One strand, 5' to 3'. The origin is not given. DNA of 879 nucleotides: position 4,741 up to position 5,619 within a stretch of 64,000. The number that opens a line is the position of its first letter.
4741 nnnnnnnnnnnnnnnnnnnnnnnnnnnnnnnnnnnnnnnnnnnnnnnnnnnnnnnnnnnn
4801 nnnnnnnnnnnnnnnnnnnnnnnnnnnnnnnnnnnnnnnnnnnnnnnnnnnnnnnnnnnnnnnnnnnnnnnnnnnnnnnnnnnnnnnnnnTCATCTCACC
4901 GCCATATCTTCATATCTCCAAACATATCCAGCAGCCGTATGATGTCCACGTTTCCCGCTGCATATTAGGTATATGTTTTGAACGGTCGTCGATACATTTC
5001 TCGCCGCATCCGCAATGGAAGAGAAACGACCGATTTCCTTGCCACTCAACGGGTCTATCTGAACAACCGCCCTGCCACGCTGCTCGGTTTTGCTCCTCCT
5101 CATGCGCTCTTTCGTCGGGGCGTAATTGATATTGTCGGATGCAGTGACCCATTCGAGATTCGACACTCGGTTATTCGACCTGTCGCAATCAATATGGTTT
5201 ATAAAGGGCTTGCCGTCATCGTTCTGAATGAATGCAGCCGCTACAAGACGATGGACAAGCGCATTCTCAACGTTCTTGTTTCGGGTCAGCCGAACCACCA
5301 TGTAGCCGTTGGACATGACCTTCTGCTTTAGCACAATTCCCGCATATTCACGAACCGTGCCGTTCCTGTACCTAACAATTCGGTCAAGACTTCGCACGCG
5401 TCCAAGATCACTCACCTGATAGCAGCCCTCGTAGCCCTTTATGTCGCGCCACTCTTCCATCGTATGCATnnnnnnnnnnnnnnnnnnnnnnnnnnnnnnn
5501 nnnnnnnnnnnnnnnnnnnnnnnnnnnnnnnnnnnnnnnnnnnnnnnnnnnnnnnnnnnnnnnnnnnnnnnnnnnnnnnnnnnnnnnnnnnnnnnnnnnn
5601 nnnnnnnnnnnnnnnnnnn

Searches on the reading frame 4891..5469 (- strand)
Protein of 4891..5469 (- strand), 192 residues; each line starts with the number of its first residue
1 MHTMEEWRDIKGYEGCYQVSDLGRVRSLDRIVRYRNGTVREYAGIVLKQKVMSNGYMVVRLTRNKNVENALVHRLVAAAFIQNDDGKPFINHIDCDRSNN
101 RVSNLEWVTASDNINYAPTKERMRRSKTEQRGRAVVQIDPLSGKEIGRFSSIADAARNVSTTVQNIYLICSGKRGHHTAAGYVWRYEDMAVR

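Call 18: search_protein_families(library=pfam, proteins=[window:4891-5469:-], max_evalue=0.01)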
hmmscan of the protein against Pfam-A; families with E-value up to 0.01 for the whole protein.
window:4891-5469:- (192 aa): 2 families
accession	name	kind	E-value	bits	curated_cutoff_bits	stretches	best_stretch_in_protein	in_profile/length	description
PF07463.16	NUMOD4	-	2.9e-16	59.8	23.4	1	5-62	1-49/49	NUMOD4 motif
PF13392.12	HNH_3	-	6.8e-09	35.7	24.8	1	71-113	2-44/46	HNH endonuclease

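Call 98: search_protein_families(library=ncbifam, proteins=[window:4891-5469:-], max_evalue=0.1)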
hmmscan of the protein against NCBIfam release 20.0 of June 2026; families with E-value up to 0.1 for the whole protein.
window:4891-5469:- (192 aa): 2 families
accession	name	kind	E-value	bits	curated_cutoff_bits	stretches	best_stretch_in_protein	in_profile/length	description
NF040729.1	ABC_ATP_SaoA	equivalog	0.029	13.8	360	1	105-146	86-127/248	ABC transporter ATP-binding protein SaoA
NF052628.1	SrfF_fam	equivalog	0.032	13.7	440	1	47-135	145-238/341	SrfF family effector protein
